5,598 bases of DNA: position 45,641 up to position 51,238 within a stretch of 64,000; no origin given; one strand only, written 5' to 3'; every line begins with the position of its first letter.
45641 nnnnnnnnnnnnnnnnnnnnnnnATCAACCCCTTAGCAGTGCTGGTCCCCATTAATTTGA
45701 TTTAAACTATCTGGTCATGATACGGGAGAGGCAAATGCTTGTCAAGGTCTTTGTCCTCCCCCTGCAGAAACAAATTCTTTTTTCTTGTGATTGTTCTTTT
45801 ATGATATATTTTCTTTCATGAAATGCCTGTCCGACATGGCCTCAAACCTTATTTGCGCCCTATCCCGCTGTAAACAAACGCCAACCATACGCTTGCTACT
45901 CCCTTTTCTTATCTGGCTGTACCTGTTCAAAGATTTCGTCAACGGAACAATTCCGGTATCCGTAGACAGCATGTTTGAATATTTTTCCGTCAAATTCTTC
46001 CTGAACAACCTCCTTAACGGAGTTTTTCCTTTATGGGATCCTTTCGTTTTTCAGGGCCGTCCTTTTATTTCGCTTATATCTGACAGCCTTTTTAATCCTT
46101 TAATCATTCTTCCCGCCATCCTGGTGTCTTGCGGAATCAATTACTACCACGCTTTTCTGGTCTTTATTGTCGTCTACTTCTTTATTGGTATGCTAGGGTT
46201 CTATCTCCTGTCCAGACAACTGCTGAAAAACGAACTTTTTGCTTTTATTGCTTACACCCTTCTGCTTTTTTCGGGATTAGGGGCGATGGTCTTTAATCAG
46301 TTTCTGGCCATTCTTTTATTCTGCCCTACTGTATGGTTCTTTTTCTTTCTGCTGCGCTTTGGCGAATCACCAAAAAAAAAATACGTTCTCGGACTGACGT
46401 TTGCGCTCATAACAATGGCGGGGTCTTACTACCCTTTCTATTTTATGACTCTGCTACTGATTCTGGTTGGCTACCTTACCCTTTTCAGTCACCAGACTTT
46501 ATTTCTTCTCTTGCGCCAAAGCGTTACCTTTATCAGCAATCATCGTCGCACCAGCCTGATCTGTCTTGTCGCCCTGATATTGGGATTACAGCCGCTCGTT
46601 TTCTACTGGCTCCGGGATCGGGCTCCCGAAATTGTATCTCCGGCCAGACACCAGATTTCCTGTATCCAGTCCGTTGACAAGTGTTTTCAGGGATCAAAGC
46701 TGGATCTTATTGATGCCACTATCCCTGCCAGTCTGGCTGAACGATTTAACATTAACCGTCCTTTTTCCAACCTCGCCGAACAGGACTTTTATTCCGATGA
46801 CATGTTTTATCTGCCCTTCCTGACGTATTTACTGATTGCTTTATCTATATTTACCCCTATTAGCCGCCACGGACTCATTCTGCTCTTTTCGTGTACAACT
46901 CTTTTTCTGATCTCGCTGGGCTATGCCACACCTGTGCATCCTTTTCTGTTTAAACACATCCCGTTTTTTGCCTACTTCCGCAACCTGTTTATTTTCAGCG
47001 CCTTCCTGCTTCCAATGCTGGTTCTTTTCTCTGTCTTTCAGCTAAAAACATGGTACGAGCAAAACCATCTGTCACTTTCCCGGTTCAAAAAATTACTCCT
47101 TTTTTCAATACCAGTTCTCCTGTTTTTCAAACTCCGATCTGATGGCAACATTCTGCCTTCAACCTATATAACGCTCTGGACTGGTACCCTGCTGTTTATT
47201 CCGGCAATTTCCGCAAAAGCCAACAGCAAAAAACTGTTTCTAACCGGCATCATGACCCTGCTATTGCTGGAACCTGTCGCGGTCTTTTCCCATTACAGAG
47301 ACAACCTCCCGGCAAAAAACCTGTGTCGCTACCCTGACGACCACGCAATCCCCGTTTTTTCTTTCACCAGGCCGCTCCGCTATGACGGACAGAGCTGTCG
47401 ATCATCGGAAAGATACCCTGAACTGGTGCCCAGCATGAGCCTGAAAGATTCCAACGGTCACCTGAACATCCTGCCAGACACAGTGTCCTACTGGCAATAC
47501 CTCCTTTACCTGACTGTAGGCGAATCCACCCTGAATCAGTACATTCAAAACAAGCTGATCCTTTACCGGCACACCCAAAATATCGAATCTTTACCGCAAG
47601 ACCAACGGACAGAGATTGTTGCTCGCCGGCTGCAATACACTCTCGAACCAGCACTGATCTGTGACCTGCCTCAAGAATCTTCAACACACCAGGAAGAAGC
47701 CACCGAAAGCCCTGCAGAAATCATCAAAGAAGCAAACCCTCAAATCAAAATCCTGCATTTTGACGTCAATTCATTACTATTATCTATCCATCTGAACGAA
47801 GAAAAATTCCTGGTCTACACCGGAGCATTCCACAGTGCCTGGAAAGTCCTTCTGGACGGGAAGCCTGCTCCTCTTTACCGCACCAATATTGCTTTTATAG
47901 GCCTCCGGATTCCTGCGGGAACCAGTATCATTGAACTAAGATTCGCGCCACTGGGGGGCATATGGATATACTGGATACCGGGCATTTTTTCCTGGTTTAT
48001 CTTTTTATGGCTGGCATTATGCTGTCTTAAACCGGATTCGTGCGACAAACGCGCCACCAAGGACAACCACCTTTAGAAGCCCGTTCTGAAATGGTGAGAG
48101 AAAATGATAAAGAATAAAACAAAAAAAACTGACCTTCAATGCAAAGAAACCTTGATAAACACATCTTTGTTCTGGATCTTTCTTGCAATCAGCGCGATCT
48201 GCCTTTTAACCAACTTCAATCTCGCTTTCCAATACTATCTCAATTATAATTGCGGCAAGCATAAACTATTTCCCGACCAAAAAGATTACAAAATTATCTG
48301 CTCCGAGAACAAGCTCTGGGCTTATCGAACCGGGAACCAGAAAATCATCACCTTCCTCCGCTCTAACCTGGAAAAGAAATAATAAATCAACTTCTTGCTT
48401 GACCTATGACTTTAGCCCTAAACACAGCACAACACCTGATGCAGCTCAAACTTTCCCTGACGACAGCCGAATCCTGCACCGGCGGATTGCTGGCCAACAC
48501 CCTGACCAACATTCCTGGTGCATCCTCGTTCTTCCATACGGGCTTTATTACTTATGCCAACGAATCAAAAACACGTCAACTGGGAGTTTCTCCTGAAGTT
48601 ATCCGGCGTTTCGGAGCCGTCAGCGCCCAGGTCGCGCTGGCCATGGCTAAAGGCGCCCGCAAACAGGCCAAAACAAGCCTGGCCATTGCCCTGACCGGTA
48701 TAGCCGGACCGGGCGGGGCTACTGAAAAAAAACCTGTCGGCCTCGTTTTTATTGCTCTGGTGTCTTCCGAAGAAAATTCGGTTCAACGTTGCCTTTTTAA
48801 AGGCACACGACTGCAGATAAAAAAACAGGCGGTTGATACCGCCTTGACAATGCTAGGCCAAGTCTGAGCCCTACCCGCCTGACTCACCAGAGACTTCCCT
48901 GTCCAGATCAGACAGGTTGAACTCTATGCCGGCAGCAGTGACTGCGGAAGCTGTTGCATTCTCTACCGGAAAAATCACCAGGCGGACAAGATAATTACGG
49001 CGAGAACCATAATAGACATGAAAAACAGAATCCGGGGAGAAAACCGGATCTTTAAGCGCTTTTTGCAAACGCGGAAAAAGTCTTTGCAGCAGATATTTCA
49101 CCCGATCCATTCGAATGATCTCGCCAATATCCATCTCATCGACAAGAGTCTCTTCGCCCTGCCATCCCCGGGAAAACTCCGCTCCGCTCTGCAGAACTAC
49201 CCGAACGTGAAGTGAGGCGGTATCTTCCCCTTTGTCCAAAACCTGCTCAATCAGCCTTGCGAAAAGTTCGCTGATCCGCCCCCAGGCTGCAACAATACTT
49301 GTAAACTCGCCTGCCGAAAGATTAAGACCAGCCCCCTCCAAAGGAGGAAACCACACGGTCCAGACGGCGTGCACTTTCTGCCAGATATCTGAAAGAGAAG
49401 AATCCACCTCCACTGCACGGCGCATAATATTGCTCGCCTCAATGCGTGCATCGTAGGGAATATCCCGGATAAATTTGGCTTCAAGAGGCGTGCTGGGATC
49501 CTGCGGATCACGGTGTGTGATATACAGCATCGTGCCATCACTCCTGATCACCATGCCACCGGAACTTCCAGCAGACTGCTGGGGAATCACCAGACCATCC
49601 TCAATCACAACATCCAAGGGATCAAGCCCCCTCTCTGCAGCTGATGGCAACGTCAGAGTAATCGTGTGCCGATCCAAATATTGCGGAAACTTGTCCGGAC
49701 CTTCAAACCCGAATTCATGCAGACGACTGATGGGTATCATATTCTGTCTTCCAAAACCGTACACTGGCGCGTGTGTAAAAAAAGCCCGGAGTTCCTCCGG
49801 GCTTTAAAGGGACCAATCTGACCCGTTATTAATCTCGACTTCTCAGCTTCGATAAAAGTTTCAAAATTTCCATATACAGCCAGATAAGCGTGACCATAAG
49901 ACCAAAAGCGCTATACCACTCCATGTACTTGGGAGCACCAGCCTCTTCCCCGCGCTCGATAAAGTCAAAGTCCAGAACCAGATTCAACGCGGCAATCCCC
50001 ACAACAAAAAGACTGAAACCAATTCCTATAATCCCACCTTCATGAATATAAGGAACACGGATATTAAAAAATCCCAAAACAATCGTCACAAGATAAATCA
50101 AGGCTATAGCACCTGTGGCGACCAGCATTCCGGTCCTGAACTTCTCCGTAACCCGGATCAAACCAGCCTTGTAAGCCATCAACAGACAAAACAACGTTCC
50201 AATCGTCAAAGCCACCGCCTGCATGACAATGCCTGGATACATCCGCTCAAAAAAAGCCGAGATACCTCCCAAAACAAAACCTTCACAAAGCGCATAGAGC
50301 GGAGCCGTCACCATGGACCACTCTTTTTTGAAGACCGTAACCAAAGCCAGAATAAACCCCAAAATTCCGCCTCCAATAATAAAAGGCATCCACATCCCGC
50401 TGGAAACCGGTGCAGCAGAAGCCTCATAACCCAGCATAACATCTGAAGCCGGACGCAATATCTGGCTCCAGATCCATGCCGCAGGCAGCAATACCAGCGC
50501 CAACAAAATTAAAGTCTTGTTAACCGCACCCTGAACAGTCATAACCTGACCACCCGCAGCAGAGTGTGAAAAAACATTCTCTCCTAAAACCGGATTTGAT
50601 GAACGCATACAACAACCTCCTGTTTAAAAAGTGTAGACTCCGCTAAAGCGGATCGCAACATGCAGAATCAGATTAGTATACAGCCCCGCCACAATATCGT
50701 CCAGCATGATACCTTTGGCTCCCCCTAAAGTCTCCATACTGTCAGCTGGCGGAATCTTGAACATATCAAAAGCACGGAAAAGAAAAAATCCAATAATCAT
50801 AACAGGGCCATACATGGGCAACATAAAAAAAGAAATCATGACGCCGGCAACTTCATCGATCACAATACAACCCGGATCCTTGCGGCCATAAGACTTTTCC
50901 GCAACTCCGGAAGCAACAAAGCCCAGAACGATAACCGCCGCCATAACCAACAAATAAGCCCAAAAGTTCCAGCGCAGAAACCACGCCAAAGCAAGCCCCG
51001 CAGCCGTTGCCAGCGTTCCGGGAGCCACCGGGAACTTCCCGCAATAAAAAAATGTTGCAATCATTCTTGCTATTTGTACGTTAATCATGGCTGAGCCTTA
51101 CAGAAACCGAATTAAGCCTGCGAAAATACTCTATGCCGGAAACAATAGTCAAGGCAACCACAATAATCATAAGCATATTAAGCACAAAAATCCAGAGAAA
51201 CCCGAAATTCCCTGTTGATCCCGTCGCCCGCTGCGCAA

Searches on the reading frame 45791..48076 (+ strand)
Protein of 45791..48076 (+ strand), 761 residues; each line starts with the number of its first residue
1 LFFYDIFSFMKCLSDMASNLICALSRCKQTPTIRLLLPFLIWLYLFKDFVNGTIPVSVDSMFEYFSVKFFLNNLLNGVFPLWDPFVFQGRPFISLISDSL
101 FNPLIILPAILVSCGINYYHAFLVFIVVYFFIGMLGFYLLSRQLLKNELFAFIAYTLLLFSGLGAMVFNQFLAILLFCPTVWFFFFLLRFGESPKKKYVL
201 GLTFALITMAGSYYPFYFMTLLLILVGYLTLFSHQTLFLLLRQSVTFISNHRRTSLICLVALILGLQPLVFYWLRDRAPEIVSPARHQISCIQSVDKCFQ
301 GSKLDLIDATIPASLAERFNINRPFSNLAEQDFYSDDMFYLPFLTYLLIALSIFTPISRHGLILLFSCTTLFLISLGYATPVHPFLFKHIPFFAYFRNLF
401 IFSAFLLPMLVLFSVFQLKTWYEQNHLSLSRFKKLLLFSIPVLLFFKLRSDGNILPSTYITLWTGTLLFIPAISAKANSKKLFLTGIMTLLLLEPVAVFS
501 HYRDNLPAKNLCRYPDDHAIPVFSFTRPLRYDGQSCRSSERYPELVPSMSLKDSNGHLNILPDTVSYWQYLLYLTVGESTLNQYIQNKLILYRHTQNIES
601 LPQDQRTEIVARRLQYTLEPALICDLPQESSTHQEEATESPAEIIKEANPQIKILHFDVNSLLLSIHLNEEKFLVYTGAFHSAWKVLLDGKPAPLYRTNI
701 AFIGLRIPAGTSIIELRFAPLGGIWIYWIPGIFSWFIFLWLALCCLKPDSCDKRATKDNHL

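Call 71: search_protein_families(library=pfam, proteins=[window:45791-48076:+], max_evalue=0.001)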
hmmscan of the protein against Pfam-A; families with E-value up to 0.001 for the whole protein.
window:45791-48076:+ (761 aa): 1 family
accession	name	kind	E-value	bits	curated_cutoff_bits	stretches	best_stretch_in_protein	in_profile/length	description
PF09586.16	YfhO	-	1.7e-06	27.2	28.5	1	632-722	736-827/835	Bacterial membrane protein YfhO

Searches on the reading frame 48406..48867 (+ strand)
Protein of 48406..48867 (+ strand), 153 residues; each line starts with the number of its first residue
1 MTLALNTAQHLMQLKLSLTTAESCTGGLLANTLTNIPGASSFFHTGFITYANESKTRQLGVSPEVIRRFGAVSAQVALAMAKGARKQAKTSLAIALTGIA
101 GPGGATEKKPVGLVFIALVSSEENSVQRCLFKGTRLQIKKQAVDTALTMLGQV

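Call 71: search_protein_families(library=pfam, proteins=[window:48406-48867:+], max_evalue=0.001)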
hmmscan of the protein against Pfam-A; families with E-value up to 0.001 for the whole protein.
window:48406-48867:+ (153 aa): 1 family
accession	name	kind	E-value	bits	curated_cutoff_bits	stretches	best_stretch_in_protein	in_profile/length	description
PF02464.23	CinA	-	4.1e-54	182.9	23.5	1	3-152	4-153/155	Competence-damaged protein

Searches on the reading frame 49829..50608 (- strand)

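Call 71: search_protein_families(library=pfam, proteins=[window:49829-50608:-], max_evalue=0.001)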
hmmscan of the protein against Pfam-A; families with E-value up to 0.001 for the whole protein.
window:49829-50608:- (259 aa): 1 family
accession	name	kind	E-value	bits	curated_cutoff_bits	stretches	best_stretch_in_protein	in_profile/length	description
PF12811.12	BaxI_1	-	8e-78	261.7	26.2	1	5-256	1-232/233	Bax inhibitor 1 like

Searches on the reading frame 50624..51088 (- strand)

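Call 71: search_protein_families(library=pfam, proteins=[window:50624-51088:-], max_evalue=0.001)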
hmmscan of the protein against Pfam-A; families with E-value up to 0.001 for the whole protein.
window:50624-51088:- (154 aa): 1 family
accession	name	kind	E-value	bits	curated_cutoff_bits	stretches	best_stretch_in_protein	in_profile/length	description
PF04608.18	PgpA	-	1.2e-38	132.7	28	1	9-145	1-140/141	Phosphatidylglycerophosphatase A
